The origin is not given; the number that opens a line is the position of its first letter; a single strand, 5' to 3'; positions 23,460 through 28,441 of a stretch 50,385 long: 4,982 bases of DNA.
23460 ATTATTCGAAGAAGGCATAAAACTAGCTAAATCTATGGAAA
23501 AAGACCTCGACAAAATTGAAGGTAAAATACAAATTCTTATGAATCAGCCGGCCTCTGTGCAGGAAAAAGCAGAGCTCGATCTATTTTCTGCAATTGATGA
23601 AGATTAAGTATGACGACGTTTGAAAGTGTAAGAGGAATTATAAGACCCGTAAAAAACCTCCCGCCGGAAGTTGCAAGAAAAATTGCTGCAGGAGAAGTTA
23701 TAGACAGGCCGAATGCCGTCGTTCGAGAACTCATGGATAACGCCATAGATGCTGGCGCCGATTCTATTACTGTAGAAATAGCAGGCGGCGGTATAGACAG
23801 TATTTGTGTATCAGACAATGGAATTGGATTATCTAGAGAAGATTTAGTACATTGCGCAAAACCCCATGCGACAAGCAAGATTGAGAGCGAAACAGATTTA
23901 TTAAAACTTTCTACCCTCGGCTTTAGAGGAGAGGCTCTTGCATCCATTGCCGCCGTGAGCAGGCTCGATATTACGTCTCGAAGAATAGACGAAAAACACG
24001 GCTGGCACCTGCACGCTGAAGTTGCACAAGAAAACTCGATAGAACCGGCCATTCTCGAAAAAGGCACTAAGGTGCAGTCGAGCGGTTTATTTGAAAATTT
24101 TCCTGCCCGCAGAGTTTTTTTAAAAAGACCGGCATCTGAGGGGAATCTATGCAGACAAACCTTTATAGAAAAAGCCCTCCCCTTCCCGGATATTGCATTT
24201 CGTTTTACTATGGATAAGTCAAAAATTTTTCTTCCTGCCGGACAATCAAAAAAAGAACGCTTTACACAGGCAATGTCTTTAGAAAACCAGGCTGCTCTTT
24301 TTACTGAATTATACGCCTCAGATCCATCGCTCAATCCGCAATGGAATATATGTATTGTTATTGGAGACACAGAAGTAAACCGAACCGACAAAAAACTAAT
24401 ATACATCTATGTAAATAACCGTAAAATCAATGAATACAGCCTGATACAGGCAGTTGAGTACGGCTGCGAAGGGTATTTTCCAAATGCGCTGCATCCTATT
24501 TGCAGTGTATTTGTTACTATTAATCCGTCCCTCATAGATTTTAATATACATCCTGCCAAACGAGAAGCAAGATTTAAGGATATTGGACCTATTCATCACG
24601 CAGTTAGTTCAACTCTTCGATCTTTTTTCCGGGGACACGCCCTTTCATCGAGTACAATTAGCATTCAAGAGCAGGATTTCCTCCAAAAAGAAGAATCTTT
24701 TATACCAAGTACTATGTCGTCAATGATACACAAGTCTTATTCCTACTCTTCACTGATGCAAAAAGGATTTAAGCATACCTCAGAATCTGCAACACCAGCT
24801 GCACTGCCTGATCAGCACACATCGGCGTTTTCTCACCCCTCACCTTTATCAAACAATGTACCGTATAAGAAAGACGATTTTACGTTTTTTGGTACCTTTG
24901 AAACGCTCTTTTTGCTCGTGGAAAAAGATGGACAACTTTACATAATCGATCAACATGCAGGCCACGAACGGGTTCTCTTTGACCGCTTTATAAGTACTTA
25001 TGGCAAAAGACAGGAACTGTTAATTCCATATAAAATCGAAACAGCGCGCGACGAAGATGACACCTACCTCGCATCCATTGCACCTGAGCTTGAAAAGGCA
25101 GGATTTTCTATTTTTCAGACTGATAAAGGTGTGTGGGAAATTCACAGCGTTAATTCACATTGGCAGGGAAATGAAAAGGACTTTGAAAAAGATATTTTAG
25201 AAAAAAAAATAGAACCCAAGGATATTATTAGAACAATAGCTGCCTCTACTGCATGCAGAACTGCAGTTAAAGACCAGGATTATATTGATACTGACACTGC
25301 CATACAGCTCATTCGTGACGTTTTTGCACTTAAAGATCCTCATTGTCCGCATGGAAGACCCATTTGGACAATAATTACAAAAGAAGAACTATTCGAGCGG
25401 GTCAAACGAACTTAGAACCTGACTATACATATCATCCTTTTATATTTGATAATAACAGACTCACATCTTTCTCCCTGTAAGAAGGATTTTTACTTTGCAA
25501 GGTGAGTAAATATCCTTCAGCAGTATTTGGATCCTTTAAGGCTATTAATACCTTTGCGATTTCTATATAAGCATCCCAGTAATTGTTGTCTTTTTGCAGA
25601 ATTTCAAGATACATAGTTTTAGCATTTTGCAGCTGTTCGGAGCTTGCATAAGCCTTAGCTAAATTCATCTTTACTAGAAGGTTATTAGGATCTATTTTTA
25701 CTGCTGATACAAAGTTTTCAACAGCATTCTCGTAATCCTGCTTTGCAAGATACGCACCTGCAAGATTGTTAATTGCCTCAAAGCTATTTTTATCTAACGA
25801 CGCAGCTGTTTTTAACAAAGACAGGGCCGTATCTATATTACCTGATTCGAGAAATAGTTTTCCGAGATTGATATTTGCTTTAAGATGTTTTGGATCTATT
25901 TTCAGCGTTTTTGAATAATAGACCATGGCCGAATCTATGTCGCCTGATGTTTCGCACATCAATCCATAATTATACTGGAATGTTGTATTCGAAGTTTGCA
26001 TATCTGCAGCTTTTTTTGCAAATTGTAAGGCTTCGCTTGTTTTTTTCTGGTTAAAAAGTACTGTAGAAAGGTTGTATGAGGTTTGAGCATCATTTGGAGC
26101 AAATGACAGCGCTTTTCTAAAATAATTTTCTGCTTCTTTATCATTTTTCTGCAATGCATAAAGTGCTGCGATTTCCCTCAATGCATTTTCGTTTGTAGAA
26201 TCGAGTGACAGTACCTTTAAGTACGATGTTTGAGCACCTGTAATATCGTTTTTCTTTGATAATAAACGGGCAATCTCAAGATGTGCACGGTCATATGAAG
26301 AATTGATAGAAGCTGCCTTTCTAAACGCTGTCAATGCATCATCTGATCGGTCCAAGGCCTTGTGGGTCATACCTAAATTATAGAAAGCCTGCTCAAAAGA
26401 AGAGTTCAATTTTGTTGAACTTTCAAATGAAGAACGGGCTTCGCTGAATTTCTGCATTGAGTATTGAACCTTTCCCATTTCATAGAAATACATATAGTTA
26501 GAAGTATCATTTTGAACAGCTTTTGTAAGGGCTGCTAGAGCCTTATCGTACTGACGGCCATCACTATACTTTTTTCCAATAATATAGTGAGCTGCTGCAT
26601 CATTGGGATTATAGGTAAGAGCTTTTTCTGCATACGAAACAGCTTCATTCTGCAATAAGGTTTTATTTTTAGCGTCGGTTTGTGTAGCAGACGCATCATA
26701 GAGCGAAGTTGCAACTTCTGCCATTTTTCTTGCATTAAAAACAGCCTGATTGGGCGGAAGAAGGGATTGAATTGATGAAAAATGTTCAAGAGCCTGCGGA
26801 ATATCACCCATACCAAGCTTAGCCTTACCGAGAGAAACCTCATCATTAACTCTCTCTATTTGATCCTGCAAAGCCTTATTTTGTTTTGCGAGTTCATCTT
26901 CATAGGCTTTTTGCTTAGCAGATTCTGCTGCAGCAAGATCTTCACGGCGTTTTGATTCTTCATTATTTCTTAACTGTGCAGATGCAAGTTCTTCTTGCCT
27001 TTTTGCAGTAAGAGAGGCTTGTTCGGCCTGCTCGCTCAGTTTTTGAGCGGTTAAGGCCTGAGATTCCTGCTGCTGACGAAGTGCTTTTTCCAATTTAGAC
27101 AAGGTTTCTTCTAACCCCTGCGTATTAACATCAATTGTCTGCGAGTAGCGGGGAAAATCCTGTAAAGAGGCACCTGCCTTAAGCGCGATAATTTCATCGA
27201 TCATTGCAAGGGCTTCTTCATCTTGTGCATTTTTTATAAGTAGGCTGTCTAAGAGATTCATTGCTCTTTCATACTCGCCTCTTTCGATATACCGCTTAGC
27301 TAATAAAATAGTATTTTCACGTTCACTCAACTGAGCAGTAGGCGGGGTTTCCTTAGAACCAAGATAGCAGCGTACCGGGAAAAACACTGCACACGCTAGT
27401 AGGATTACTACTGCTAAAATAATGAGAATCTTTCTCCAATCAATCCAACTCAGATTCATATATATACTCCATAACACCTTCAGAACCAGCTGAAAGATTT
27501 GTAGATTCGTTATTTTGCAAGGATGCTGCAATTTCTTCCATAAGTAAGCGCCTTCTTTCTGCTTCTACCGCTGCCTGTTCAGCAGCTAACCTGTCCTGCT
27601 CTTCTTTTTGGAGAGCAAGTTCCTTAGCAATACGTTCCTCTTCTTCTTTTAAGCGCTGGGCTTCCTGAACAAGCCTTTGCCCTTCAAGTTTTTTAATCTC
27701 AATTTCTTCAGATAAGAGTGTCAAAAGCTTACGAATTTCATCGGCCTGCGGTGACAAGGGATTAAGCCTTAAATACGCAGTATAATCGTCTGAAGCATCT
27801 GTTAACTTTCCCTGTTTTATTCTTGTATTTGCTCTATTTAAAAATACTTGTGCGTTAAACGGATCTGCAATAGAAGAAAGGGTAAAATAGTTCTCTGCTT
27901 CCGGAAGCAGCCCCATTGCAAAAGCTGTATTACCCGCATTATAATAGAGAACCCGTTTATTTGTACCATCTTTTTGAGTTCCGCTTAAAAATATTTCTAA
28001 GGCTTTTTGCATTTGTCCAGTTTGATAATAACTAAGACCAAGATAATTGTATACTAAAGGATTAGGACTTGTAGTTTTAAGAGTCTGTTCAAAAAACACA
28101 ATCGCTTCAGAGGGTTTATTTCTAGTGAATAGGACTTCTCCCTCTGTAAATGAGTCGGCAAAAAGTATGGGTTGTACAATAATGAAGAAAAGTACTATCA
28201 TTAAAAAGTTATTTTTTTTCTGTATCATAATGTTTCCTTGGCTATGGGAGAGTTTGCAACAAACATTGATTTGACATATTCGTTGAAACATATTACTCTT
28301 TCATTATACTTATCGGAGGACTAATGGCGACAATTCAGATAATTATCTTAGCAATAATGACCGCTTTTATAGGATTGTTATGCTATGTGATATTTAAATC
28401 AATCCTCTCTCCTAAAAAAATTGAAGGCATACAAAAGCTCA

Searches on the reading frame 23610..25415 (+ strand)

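Call 28: search_protein_families(library=pfam, proteins=[window:23610-25415:+], max_evalue=0.0001)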
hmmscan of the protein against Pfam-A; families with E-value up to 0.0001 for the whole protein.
window:23610-25415:+ (601 aa): 4 families
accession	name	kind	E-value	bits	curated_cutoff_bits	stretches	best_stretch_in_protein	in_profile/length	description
PF01119.25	DNA_mis_repair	-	5.1e-22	78.2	26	1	242-339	20-117/119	DNA mismatch repair protein, C-terminal domain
PF08676.16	MutL_C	-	8.5e-18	64.9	25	1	428-558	2-141/142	MutL C terminal dimerisation domain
PF13589.12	HATPase_c_3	-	5.3e-12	46.4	25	1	35-142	4-112/137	Histidine kinase-, DNA gyrase B-, and HSP90-like ATPase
PF02518.31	HATPase_c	-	5.2e-08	33.8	26.4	1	32-136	4-93/111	Histidine kinase-, DNA gyrase B-, and HSP90-like ATPase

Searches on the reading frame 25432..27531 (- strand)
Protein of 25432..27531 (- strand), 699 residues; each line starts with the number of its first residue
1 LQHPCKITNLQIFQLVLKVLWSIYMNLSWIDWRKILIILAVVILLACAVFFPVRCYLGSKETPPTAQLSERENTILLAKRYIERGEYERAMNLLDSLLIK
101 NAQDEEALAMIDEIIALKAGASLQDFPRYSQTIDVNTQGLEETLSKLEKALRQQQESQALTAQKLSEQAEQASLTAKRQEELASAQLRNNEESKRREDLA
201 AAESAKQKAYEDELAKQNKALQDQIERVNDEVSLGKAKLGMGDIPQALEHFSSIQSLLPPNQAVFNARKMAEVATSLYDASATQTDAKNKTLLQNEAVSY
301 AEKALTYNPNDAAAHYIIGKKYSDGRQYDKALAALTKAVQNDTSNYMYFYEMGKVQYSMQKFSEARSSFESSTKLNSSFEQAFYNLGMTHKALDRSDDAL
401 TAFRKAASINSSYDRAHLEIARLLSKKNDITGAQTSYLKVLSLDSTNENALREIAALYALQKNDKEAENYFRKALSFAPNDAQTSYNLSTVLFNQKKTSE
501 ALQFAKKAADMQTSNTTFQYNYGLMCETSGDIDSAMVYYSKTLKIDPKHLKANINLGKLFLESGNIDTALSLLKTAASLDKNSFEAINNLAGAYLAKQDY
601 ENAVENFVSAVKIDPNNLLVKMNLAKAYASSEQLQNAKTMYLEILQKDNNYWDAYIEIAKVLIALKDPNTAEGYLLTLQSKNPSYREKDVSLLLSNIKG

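Call 28: search_protein_families(library=pfam, proteins=[window:25432-27531:-], max_evalue=0.0001)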
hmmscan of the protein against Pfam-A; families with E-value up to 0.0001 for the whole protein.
window:25432-27531:- (699 aa): 20 families
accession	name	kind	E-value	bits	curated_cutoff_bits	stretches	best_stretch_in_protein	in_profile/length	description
PF07719.23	TPR_2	-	8.6e-46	150.7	27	0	585-617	2-34/34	Tetratricopeptide repeat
PF00515.34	TPR_1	-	7.3e-40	133.6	27.8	1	585-617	2-34/34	Tetratricopeptide repeat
PF14559.12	TPR_19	-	2.1e-39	134.1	25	3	529-590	4-64/68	Tetratricopeptide repeat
PF13181.12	TPR_8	-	6.2e-35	116.8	25.7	0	585-617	2-34/34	Tetratricopeptide repeat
PF13432.12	TPR_16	-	8.9e-32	109.6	32.7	1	555-617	2-64/65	Tetratricopeptide repeat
PF13414.12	TPR_11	-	3.7e-30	103.8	26.8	1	593-629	3-39/42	TPR repeat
PF13428.12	TPR_14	-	5.5e-27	91.9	23.5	0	75-109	5-39/44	Tetratricopeptide repeat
PF13431.12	TPR_17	-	8.3e-26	88.5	24.4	0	470-503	1-34/34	Tetratricopeptide repeat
PF13424.12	TPR_12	-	1.2e-19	70.7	30.1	1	449-513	4-76/77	Tetratricopeptide repeat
PF12895.13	ANAPC3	-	7.7e-17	61.8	27.2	1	294-370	5-80/82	Anaphase-promoting complex, cyclosome, subunit 3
PF23914.1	TPR_CcmH_CycH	-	6.2e-15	55.8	42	1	385-482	55-155/158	Cytochrome c-type biogenesis protein H TPR domain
PF13176.12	TPR_7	-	2.6e-13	49.4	27.9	0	586-615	1-32/36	Tetratricopeptide repeat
PF13374.12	TPR_10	-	1e-11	44.9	27.5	0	450-476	4-30/42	Tetratricopeptide repeat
PF13174.12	TPR_6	-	1.6e-11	44.5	26.3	0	381-406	1-26/33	Tetratricopeptide repeat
PF14561.12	TPR_20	-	1.6e-10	41.6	25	0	296-344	6-54/90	Tetratricopeptide repeat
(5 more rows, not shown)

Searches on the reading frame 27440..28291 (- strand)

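Call 28: search_protein_families(library=pfam, proteins=[window:27440-28291:-], max_evalue=0.0001)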
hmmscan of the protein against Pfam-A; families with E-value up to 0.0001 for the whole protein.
window:27440-28291:- (283 aa): 11 families
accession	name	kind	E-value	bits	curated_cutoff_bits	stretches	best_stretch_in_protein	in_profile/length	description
PF00515.34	TPR_1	-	1.9e-15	56.4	27.8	0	147-178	1-32/34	Tetratricopeptide repeat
PF07719.23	TPR_2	-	1.9e-14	53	27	0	79-102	2-25/34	Tetratricopeptide repeat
PF13432.12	TPR_16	-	3e-09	37.6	32.7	0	117-181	1-65/65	Tetratricopeptide repeat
PF13424.12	TPR_12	-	8.2e-07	29.6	30.1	0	80-137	5-69/77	Tetratricopeptide repeat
PF13181.12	TPR_8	-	1.5e-06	28.3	25.7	0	81-101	4-24/34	Tetratricopeptide repeat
PF13431.12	TPR_17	-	2.7e-06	27.6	24.4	0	66-99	1-34/34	Tetratricopeptide repeat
PF13414.12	TPR_11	-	3.7e-06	27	26.8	0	51-92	1-42/42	TPR repeat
PF13428.12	TPR_14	-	6.1e-06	26.9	23.5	0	81-116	4-39/44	Tetratricopeptide repeat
PF13371.12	TPR_9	-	7.5e-06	26.3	35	0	143-190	25-72/73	Tetratricopeptide repeat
PF14559.12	TPR_19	-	1.6e-05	25.6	25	0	56-113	3-60/68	Tetratricopeptide repeat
PF13374.12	TPR_10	-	2.7e-05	24.4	27.5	0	81-101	5-25/42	Tetratricopeptide repeat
